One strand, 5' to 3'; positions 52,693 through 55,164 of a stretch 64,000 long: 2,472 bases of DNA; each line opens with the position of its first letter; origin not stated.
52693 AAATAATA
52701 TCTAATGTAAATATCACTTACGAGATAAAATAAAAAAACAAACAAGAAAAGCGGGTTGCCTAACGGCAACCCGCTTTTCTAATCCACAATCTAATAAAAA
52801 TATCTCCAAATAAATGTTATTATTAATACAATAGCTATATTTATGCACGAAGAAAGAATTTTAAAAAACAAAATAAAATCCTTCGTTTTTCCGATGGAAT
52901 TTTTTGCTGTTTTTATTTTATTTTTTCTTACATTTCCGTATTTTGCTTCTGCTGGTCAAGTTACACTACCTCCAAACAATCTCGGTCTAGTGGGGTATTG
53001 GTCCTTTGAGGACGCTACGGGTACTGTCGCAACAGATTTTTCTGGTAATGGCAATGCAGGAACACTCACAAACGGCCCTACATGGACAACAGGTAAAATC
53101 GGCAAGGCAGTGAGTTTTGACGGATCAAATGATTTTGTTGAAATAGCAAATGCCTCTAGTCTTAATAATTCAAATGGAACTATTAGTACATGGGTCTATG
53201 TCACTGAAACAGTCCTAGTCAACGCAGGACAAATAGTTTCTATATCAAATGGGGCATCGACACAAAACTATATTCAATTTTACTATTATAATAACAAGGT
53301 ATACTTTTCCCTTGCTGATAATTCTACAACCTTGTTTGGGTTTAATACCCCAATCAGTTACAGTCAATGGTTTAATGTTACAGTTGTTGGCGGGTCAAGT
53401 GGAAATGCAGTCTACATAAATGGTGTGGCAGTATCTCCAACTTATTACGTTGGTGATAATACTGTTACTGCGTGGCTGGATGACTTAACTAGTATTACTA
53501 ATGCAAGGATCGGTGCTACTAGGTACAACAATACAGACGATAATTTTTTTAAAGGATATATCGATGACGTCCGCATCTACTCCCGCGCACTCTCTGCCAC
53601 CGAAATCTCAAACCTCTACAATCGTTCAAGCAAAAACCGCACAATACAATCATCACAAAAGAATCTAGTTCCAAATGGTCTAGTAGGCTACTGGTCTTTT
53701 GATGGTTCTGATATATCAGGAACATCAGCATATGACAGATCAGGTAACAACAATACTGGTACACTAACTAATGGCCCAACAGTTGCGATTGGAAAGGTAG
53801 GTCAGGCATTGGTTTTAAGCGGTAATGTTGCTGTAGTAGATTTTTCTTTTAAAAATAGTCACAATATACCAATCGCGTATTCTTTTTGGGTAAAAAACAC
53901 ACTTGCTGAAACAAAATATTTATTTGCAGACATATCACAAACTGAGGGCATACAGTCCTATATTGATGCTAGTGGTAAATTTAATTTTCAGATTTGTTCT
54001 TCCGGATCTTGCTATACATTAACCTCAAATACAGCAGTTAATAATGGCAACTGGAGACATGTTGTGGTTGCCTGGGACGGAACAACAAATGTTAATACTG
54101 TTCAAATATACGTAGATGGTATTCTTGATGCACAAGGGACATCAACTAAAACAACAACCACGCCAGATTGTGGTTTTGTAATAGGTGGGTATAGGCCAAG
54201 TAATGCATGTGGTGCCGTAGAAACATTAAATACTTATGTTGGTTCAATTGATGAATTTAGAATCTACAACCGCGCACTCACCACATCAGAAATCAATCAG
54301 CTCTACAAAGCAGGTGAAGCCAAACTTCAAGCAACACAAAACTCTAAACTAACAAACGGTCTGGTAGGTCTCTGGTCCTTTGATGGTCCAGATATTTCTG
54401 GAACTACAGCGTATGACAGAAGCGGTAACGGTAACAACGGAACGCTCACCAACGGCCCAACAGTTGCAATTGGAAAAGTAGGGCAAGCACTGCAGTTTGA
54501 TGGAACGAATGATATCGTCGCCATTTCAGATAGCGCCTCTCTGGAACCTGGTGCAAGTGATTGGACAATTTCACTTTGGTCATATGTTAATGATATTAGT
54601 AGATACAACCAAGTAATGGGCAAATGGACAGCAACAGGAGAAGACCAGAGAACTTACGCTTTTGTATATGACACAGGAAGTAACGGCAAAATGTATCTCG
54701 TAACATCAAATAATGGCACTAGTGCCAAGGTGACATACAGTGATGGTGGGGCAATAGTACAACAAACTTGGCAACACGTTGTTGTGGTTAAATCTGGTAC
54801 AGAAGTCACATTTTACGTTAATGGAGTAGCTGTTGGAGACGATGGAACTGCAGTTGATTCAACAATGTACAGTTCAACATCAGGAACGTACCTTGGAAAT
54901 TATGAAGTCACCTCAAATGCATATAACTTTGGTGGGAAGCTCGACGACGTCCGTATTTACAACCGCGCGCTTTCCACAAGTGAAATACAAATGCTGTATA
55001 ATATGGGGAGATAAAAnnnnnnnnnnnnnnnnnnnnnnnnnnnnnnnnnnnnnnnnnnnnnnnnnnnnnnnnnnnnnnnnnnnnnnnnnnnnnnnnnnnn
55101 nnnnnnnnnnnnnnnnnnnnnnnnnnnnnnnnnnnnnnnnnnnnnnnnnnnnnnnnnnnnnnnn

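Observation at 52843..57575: Mosaic LamG surface-protein family: near-identical N-terminal, C-terminal and internal linker blocks around divergent domain cassettes, in three paralogs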

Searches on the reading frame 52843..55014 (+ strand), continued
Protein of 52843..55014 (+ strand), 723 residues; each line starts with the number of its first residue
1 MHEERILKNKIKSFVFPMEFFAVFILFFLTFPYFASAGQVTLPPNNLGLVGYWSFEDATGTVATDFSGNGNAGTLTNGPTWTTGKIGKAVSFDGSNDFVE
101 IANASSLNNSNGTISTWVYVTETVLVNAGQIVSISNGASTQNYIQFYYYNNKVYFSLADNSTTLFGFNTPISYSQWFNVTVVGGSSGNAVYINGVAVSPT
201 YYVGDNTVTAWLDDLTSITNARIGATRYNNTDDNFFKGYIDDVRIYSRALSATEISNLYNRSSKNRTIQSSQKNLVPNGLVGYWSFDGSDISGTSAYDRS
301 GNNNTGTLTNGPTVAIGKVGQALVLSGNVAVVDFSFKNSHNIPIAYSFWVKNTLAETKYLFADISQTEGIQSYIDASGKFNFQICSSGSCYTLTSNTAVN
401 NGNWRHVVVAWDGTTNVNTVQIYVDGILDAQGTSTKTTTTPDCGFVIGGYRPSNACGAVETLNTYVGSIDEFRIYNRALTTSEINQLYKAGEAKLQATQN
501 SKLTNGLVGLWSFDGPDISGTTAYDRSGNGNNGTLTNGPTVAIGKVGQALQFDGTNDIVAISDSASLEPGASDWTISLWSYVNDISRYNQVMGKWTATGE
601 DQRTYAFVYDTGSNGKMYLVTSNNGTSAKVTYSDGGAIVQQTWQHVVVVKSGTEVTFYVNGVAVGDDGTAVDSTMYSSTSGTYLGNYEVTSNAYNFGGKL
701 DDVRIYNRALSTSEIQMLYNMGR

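Call 21: list_cluster_members(proteins=[P0001, P0112])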
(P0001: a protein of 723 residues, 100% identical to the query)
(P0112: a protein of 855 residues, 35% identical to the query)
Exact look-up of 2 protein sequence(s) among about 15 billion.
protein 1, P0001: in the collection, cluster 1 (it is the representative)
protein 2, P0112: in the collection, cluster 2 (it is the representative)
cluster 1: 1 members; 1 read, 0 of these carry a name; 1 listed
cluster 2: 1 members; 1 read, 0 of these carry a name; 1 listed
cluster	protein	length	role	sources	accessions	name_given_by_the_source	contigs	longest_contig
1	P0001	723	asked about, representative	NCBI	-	-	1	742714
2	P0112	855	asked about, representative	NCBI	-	-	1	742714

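Call 28: find_encoding_contigs(protein=P0006, flank=10000, max_places=2)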
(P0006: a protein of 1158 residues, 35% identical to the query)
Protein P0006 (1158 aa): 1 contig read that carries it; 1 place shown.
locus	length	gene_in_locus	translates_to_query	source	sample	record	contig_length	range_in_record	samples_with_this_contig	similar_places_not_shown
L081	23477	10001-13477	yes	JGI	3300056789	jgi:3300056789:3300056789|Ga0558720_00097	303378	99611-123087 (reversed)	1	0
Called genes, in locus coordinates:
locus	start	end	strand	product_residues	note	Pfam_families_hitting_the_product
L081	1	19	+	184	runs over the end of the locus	PF01863:YgjP-like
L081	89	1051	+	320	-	PF04542:Sigma70_r2, PF04539:Sigma70_r3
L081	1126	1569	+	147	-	-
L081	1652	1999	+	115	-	-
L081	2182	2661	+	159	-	-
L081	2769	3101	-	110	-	-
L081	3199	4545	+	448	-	PF01541:GIY-YIG (weak), PF27096:UvrC_M, PF08459:UvrC_RNaseH_dom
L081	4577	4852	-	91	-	-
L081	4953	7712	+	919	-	PF00005:ABC_tran (faint), PF02463:SMC_N (faint), PF13191:AAA_16 (faint), PF13555:AAA_29 (faint), PF20703:nSTAND1 (faint), PF13304:AAA_21 (faint), PF17760:UvrA_inter, PF17755:UvrA_DNA-bind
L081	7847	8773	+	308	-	-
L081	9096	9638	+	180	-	PF12686:DUF3800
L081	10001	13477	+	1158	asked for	PF07953:Toxin_R_bind_N (faint), PF13385:Laminin_G_3, PF02210:Laminin_G_2 (faint), PF02973:Sialidase (faint), PF13385:Laminin_G_3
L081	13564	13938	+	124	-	PF23991:DUF7310 (weak)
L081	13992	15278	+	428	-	PF00482:T2SSF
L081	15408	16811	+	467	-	PF13620:CarboxypepD_reg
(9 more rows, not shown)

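Call 29: find_encoding_contigs(protein=P0021, flank=10000, max_places=2)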
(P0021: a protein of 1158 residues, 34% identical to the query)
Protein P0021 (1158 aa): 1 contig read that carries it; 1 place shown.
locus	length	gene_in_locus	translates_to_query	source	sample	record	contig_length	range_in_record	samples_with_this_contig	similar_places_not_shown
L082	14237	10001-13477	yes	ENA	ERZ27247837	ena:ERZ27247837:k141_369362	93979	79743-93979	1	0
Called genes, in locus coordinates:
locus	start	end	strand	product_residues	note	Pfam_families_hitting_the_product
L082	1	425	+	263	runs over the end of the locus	PF00142:Fer4_NifH (weak), PF01656:CbiA, PF02374:ArsA_ATPase, PF06564:CBP_BcsQ, PF09140:MipZ, PF10609:ParA, PF13614:AAA_31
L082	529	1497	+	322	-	PF02195:ParB_N, PF17762:HTH_ParB, PF23552:ParB_C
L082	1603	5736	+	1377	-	PF13385:Laminin_G_3, PF02973:Sialidase (faint), PF00354:Pentaxin (faint), PF02210:Laminin_G_2 (faint), PF22925:TS_C (faint), PF13385:Laminin_G_3, PF07953:Toxin_R_bind_N (weak), PF13385:Laminin_G_3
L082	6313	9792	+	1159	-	PF07953:Toxin_R_bind_N (faint), PF13385:Laminin_G_3, PF02210:Laminin_G_2 (faint), PF02973:Sialidase (faint), PF13385:Laminin_G_3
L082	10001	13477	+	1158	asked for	PF13385:Laminin_G_3, PF02210:Laminin_G_2 (faint), PF00354:Pentaxin (faint), PF02973:Sialidase (faint), PF13385:Laminin_G_3, PF07953:Toxin_R_bind_N (weak), PF13385:Laminin_G_3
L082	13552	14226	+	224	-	PF01797:Y1_Tnp (weak)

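Call 35: find_encoding_contigs(protein=P0008, flank=3000, max_places=1)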
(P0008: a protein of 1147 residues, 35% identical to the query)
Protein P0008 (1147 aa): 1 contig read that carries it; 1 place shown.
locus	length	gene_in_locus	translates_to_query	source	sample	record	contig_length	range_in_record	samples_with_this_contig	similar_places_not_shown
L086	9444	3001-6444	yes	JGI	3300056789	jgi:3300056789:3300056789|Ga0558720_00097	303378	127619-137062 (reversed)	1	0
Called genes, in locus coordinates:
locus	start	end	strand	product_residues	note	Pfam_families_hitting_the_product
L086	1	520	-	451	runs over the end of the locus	PF02511:Thy1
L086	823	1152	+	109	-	-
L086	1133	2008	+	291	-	-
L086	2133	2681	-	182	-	-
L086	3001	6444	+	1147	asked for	PF07953:Toxin_R_bind_N (faint), PF13385:Laminin_G_3, PF02210:Laminin_G_2 (faint), PF00354:Pentaxin (faint), PF02973:Sialidase (faint), PF13385:Laminin_G_3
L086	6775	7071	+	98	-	PF01541:GIY-YIG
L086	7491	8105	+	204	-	PF08843:AbiEii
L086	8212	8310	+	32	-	-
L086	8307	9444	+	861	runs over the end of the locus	PF02463:SMC_N (faint), PF20703:nSTAND1 (faint), PF00005:ABC_tran (faint), PF13304:AAA_21 (faint), PF13555:AAA_29 (faint), PF17760:UvrA_inter, PF00684:DnaJ_CXXCXGXG (faint)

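Call 36: find_encoding_contigs(protein=P0015, flank=10000, max_places=1)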
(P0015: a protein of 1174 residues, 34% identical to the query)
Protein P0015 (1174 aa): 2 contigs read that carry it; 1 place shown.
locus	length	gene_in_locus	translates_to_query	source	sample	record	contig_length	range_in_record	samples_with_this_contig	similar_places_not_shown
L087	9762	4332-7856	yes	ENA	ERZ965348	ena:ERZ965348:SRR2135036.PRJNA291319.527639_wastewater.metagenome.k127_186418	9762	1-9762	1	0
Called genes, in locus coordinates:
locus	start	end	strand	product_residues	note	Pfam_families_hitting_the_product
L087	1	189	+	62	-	?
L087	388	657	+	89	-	PF01541:GIY-YIG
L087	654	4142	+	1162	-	PF13385:Laminin_G_3, PF02210:Laminin_G_2 (weak), PF22925:TS_C (faint), PF00354:Pentaxin (faint), PF02973:Sialidase (faint), PF13385:Laminin_G_3, PF07953:Toxin_R_bind_N, PF13385:Laminin_G_3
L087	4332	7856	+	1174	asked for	PF06439:3keto-disac_hyd (faint), PF07953:Toxin_R_bind_N (weak), PF22925:TS_C (faint), PF00354:Pentaxin (faint), PF13385:Laminin_G_3, PF13385:Laminin_G_3, PF02973:Sialidase (weak), PF13385:Laminin_G_3, +2 more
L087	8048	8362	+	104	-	PF01909:NTP_transf_2, PF18765:Polbeta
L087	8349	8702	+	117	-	PF01934:HepT-like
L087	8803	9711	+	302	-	-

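Call 53: predict_structure(alignment_id=A1)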
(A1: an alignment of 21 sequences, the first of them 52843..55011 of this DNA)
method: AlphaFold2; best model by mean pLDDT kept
length: 723 residues; sequences in the alignment: 21
mean_pLDDT: 71.5   pTM: 0.43
mean pLDDT of the five models: 71.5, 70.9, 69.6, 68.3, 67.0
residues with pLDDT >= 90: 41; 70-90: 389; 50-70: 237; < 50: 56
segments of 3 or more residues with pLDDT < 50: 1-12, 30-44, 202-209, 265-270, 493-498, 626-630
pLDDT, mean of each block of 10 residues (from residue 1): 42 51 55 30 56 68 70 77 72 84 68 85 66 70 73 71 58 80 73 72 48 61 75 79 85 72 47 68 72 69 72 69 76 66 83 80 72 89 85 90 88 76 92 77 74 65 81 87 81 48 78 70 78 82 74 86 63 84 79 64 61 68 51 66 85 81 66 56 69 78 88 75 60
secondary structure, 60 per line:
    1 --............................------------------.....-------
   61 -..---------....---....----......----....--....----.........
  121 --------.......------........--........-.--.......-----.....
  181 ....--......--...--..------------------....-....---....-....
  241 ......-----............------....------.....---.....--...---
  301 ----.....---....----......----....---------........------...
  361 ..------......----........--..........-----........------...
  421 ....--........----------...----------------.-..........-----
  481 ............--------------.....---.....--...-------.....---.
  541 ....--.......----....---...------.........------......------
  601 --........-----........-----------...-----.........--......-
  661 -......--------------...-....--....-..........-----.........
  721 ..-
elements in order (helices of 4 or more, strands of 3 or more residues): H3-30 E49-53 E73-76 E80-83 E88-93 E98-101 H104-107 E112-120 E129-135 E142-149 E152-159 E164-170 E176-184 E187-192 E195-197 E220-223 E225-228 E232-235 E237-246 H252-263 H270-273 E280-284 E295-297 E305-309 E313-316 E321-326 E331-334 E344-351 E358-362 E369-374 E379-386 E389-398 E404-411 E418-424 E427-434 E445-447 E466-475 H481-492 E507-511 E522-524 E532-536 E540-544 E547-553 E558-561 E574-582 E589-594 E603-610 E616-623 E635-637 E643-651 E654-659 E662-667 E682-684 E686-689 E692-695 E697-706 H712-722

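Call 55: fold_search(model_id=the predicted structure, library=pdb)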
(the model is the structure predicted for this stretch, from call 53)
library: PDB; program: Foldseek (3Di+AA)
matches with E <= 10: 1686; with E <= 0.001: 471
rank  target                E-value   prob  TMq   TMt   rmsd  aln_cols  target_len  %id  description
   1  5xau_D                6.5e-17  1.00  0.21  0.24  16.6       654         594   10  Crystal structure of integrin binding fragment of laminin-511 (released 2017-09-20)
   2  5xau_A                1.5e-16  1.00  0.21  0.23  17.7       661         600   10  Crystal structure of integrin binding fragment of laminin-511 (released 2017-09-20)
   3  3poy_A                1.5e-16  1.00  0.18  0.13  27.8       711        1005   16  Crystal Structure of the alpha-Neurexin-1 ectodomain, LNS 2-6 (released 2011-06-08)
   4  3qcw_A                1.3e-15  1.00  0.18  0.13  28.6       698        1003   12  Structure of neurexin 1 alpha (domains LNS1-LNS6), no splice inserts (released 2011-06-15)
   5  5mc9_A                1.7e-15  1.00  0.18  0.21  19.0       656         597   10  Crystal structure of the heterotrimeric integrin-binding region of laminin-111 (released 2017-02-08)
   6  7cec_C                2.5e-15  1.00  0.21  0.25  18.1       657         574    9  Structure of alpha6beta1 integrin in complex with laminin-511 (released 2021-06-23)
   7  3r05_A                5.0e-15  1.00  0.19  0.14  21.4       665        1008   12  Structure of neurexin 1 alpha (domains LNS1-LNS6), with splice insert SS3 (released 2011-06-15)
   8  1n1s                  4.8e-13  1.00  0.24  0.28  27.1       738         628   10  Trypanosoma rangeli sialidase (released 2003-01-07)
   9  2fhr                  4.8e-13  1.00  0.25  0.28  27.0       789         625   10  Trypanosoma Rangeli Sialidase In Complex With 2,3- Difluorosialic Acid (Covalent Intermediate) (released 2006-01-17)
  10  1wcs                  7.9e-13  1.00  0.24  0.27  27.3       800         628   10  A mutant of Trypanosoma rangeli sialidase displaying trans-sialidase activity (released 2004-12-15)
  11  7ce2_A                8.7e-13  1.00  0.27  0.41  13.4       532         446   11  The Crystal structure of TeNT Hc complexed with neutralizing antibody (released 2021-04-07)
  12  1a8d                  9.2e-13  1.00  0.27  0.41  13.6       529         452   12  TETANUS TOXIN C FRAGMENT (released 1998-10-14)
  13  2wjs                  9.7e-13  1.00  0.28  0.36  20.7       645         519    9  Crystal structure of the LG1-3 region of the laminin alpha2 chain (released 2009-06-23)
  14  9fyq_C                1.4e-12  1.00  0.26  0.42  12.8       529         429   12  Cryo-EM structure of native SV2A in complex with TeNT-Hc, gangliosides and Pro-Macrobody 5 (released 2025-05-21)
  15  3hmy_A                1.5e-12  1.00  0.26  0.42  13.2       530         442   12  Crystal structure of HCR/T complexed with GT2 (released 2009-07-14)
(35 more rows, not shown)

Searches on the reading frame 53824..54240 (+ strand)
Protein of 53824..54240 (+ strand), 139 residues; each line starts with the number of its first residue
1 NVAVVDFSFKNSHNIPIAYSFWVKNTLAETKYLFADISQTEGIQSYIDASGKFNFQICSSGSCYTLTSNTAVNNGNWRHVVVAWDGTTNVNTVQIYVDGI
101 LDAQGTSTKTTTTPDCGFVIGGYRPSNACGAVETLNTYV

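Call 63: search_protein_representatives(protein=window:53824-54240:+)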
Query: 139 residues. Proteins with E-value up to 0.001 (for the whole library): 3027; up to 1e-10: 299; up to 1e-30: 8. The best 150 are listed.
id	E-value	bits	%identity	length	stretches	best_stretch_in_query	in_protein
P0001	1.4e-86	304.0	76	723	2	1-139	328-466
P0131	1.4e-51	190.6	33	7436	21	12-121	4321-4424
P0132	1.5e-42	161.4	29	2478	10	14-113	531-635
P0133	4.1e-41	156.8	30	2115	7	9-109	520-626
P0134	4.3e-33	130.8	35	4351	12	38-121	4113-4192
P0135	1.9e-32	128.7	33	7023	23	61-127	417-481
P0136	3.3e-32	127.9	30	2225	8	6-102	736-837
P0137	7.2e-31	123.6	36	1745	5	20-123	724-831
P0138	1.7e-30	122.4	32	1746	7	14-112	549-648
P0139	3.3e-29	118.2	30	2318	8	9-109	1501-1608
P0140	5.3e-28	114.3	34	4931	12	6-102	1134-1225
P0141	3.1e-27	111.8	31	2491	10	18-128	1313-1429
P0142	8.6e-27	110.4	33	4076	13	20-126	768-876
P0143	1.3e-26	109.8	31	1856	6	12-107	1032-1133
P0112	3.9e-26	108.3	34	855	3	8-123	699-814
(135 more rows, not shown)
